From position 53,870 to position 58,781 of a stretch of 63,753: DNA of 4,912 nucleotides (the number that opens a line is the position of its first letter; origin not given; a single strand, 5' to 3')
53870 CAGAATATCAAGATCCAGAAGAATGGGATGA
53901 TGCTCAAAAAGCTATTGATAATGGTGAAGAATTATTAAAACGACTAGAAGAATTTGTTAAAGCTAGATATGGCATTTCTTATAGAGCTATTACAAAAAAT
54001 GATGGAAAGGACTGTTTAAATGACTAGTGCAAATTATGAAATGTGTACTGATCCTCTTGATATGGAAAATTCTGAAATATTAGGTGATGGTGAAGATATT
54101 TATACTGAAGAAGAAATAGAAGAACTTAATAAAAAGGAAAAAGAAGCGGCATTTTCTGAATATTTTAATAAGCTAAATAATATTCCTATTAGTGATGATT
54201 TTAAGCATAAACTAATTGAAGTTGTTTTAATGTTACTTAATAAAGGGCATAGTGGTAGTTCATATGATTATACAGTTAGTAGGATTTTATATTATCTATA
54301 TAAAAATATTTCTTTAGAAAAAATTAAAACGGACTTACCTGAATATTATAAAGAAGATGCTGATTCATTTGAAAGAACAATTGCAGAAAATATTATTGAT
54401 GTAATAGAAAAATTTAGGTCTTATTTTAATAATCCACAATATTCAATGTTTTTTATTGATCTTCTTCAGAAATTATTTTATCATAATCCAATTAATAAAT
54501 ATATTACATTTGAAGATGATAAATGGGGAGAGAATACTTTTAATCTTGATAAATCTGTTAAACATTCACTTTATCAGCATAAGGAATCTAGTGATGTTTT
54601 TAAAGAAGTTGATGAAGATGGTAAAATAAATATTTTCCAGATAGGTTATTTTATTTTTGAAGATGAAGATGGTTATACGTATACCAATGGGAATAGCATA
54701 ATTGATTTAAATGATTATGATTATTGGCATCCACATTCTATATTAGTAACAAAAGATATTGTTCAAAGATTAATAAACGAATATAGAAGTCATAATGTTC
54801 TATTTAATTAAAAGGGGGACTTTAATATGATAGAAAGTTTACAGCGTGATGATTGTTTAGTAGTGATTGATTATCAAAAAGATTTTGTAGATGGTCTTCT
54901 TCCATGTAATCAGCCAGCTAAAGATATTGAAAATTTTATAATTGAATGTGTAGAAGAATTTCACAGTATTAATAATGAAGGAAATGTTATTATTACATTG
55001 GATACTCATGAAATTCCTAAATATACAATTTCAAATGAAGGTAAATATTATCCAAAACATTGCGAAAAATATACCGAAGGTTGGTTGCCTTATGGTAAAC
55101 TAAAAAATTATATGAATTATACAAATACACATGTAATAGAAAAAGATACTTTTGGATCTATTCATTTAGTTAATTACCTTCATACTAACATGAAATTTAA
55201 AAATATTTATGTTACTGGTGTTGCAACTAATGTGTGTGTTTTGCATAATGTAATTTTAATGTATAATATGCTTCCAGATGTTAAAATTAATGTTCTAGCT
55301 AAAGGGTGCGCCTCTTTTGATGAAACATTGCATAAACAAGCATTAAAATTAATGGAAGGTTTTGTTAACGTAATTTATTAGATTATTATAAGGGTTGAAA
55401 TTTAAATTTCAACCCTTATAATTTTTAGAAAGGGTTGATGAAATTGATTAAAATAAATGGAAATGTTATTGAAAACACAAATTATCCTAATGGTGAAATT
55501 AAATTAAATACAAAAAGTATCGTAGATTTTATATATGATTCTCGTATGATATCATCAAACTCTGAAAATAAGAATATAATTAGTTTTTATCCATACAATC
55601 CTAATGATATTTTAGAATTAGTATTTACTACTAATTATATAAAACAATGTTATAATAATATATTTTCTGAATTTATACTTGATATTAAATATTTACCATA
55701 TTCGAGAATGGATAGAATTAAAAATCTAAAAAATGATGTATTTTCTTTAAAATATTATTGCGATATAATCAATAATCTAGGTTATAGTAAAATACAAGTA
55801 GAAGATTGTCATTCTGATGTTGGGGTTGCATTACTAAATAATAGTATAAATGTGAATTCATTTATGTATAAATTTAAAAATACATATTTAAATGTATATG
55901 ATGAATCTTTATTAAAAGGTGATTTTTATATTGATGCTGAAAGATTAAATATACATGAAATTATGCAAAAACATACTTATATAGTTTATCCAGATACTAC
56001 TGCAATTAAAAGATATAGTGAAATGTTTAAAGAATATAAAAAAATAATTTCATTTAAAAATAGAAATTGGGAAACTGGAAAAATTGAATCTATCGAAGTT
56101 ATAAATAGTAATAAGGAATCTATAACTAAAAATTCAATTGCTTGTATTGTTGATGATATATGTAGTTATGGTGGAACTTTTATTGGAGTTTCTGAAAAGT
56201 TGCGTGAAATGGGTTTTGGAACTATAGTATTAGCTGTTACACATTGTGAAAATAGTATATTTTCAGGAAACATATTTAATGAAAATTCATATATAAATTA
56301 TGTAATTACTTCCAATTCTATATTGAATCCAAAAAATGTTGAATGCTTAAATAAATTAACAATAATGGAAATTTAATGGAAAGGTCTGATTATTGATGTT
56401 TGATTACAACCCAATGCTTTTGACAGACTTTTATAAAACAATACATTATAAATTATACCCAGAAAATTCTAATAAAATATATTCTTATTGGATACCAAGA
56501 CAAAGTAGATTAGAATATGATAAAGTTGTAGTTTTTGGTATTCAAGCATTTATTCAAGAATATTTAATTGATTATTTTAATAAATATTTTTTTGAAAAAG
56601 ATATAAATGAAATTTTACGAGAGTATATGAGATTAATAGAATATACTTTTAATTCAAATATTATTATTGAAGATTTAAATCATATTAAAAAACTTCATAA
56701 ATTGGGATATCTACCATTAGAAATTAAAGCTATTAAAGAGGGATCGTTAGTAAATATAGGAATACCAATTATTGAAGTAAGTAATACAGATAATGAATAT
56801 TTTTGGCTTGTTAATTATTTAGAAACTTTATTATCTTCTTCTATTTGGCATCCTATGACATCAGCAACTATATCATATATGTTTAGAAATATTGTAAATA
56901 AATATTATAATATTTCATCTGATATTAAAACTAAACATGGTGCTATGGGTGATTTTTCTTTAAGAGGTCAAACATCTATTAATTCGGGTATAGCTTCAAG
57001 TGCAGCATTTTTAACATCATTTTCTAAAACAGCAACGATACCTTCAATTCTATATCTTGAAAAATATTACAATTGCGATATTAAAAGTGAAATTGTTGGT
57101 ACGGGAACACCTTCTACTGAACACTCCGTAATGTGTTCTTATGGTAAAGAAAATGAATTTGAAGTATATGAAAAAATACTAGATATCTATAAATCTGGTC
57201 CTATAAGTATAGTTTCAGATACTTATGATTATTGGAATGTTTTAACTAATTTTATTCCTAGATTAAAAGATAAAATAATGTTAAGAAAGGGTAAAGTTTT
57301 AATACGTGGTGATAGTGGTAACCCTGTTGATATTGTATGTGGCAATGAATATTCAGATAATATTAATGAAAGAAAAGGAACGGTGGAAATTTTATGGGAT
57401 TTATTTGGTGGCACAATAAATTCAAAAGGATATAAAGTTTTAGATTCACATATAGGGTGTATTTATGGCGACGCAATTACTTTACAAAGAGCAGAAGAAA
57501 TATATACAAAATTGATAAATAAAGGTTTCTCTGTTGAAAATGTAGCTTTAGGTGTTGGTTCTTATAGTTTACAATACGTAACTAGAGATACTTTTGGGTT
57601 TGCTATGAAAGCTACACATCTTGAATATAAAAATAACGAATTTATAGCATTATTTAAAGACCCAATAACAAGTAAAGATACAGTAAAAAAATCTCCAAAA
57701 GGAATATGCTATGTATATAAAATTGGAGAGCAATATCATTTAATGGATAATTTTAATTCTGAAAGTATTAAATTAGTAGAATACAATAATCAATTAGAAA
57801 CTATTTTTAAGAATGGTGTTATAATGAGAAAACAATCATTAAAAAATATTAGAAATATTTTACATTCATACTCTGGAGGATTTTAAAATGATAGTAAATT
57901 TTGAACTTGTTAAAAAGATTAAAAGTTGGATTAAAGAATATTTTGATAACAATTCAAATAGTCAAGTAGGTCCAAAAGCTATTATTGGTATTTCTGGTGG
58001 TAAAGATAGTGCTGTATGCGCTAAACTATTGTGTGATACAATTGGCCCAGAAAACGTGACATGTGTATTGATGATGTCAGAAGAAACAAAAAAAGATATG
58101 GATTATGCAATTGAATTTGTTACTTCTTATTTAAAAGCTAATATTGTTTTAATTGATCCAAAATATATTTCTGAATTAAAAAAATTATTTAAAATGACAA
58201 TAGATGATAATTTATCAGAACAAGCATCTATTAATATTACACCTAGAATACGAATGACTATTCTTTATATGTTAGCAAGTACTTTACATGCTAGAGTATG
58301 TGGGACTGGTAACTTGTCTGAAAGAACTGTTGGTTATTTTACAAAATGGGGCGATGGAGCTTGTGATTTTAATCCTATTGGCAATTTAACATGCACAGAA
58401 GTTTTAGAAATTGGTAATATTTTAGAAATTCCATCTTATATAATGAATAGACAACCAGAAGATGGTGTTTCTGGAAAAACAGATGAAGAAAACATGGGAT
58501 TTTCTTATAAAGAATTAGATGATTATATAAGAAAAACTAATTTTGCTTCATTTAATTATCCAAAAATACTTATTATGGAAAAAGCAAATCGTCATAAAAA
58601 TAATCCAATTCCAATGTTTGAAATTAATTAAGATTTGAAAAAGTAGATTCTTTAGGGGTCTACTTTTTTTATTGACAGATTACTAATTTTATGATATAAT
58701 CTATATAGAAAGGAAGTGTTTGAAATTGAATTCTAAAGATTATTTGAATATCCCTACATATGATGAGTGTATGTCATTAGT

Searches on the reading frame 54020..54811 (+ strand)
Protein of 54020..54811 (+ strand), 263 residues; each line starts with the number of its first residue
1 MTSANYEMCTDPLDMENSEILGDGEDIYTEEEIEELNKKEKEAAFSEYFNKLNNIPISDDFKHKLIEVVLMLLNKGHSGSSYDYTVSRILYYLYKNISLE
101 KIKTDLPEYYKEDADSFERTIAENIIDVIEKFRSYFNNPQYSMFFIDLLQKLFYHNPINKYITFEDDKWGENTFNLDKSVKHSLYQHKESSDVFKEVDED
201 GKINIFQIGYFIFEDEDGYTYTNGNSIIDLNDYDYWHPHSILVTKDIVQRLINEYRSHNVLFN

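Call 85: search_protein_families(library=pfam, max_evalue=0.001, proteins=[window:54020-54811:+])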
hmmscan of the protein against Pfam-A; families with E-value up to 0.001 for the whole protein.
window:54020-54811:+ (263 aa): 1 family
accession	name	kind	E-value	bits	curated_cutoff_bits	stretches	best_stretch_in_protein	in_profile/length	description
PF25185.1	Tad3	-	5.2e-13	49.2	27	1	111-209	17-105/119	Type I Thoeris inhibitor Tad3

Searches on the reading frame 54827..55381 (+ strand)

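Call 85: search_protein_families(library=pfam, max_evalue=0.001, proteins=[window:54827-55381:+])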
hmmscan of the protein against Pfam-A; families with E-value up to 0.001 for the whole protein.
window:54827-55381:+ (184 aa): 1 family
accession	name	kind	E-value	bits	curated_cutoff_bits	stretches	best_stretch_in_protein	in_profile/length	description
PF00857.26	Isochorismatase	-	4.2e-20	73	27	1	10-182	2-170/175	Isochorismatase domain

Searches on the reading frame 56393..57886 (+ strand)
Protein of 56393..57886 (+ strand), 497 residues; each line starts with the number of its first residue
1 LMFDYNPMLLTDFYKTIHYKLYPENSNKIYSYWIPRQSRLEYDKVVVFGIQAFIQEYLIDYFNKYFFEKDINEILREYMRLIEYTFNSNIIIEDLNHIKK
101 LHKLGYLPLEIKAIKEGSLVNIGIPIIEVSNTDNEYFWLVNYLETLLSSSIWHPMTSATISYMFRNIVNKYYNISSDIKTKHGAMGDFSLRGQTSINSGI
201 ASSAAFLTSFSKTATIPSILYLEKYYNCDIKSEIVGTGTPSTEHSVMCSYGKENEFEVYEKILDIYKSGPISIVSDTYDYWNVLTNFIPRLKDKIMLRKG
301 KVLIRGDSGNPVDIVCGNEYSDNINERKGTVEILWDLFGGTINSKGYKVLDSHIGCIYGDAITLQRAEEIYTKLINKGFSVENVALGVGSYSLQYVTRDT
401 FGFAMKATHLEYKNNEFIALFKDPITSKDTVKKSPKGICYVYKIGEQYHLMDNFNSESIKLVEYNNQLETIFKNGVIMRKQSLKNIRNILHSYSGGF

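Call 8: search_protein_families(library=phrogs, proteins=[window:56393-57886:+])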
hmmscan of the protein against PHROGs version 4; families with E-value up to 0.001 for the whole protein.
window:56393-57886:+ (497 aa): 4 families
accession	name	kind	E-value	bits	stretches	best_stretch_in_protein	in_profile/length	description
phrog_448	-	other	2.8e-168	561.9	1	3-492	11-495/500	nicotinamide phosphoribosyl transferase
phrog_15800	-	other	2.3e-76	258.4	2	323-490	152-318/322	nicotinamide phosphoribosyl transferase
phrog_16547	-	other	2e-68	231.9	1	6-296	9-309/315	nicotinamide phosphoribosyl transferase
phrog_12872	-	other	1.5e-61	209.7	2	326-488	374-534/547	nicotinamide phosphoribosyl transferase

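Call 9: search_dna_similar(query=window:56393-57886:+, collection=phages, mode=protein, max_rows=15)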
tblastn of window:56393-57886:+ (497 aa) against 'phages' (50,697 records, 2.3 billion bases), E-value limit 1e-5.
Records with a match: 2026; places in all: 2031; records where one place covers at least 80% of the query: 1994.
Best place of each record, by identity: <60% 2026.
By first word of the organism name: Vibrio 230; Klebsiella 201; Staphylococcus 199; Pseudomonas 198; Escherichia 189; Salmonella 129; Mycobacterium 104; Aeromonas 99; Bacillus 84; Listeria 55; and 68 more.
By host as written in the record: - 252; Klebsiella pneumoniae 93; Staphylococcus aureus 82; Mycobacterium smegmatis mc2 155 65; Pseudomonas aeruginosa 55; Escherichia coli 51; Listeria monocytogenes 44; Vibrio harveyi BAA-1116 36; and 509 more.
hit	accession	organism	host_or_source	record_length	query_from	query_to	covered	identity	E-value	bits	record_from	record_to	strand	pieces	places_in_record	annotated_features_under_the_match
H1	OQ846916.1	Alicyclobacillus phage KKP_3916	Alicyclobacillus acidoterrestris strain ...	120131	9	492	97%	50.0%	7e-151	482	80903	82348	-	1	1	hypothetical protein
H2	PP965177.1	Bacillus phage KoopaTroopa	Bacillus thuringiensis serovar kurstaki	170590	3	492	98%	47.7%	1e-96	475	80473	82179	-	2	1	nicotinate phosphoribosyltransferase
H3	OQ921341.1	Bacillus phage SPbetaL1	Bacillus subtilis BEST7003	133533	3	490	98%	47.7%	5e-144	462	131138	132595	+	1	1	hypothetical protein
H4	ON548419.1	Bacillus phage vB_BanS-Thrax3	Bacillus anthracis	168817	9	496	98%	47.6%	4e-141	454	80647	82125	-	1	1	nicotinamide phosphoribosyl transferase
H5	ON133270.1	Bacillus phage 2S-4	Rosselomorea vietnamensis FJAT-46955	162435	5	490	98%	47.6%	5e-145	465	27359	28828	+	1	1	none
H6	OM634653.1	Bacillus phage vB_BsuS_PJN02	Bacillus subtilis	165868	5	490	98%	47.6%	5e-145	465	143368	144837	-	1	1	nicotinamide phosphoribosyl transferase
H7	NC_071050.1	Bacillus phage vB_BsuS_PJN02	Bacillus subtilis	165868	5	490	98%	47.6%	5e-145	465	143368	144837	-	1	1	nicotinamide phosphoribosyl transferase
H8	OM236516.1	Bacillus phage FADO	Bacillus subtilis BEST7003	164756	5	490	98%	47.6%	1e-144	464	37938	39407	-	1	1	nicotinamide phosphoribosyltransferase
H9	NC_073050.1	Bacillus phage FADO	Bacillus subtilis BEST7003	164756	5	490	98%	47.6%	1e-144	464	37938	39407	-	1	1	nicotinamide phosphoribosyltransferase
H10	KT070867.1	Bacillus phage PBC2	Bacillus cereus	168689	9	496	98%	47.2%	4e-139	448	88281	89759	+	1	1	nicotinamide phosphoribosyl transferase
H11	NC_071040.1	Bacillus phage PBC2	Bacillus cereus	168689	9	496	98%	47.2%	4e-139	448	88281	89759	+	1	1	nicotinamide phosphoribosyl transferase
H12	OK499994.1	Bacillus phage vB_BanS_Skywalker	Bacillus anthracis Sterne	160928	3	492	98%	46.9%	2e-96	469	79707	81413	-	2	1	nicotinate phosphoribosyltransferase | hypothetical protein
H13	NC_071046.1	Bacillus phage vB_BanS_Skywalker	Bacillus anthracis Sterne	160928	3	492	98%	46.9%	2e-96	469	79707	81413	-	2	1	nicotinate phosphoribosyltransferase | hypothetical protein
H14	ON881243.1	Bacillus phage PK-3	Bacillus sp.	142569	5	490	98%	47.2%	2e-143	460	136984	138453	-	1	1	nicotinate phosphoribosyltransferase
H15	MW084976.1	Bacillus phage Kirov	Bacillus cereus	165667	9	492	97%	47.4%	2e-92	458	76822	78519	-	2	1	nicotinate phosphoribosyl transferase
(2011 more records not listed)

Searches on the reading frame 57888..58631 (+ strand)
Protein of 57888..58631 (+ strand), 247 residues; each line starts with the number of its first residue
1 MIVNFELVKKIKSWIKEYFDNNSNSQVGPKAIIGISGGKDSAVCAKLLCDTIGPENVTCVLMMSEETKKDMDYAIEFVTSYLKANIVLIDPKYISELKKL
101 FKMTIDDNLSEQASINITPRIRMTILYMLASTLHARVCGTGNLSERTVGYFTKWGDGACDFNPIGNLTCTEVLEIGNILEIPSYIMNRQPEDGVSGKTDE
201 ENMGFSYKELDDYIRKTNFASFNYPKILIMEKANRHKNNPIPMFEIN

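Call 85: search_protein_families(library=pfam, max_evalue=0.001, proteins=[window:57888-58631:+])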
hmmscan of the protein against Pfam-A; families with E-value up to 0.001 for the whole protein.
window:57888-58631:+ (247 aa): 1 family
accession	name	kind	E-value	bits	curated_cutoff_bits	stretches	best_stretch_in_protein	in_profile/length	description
PF02540.23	NAD_synthase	-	1.9e-48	165.2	21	1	8-215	2-203/242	NAD synthase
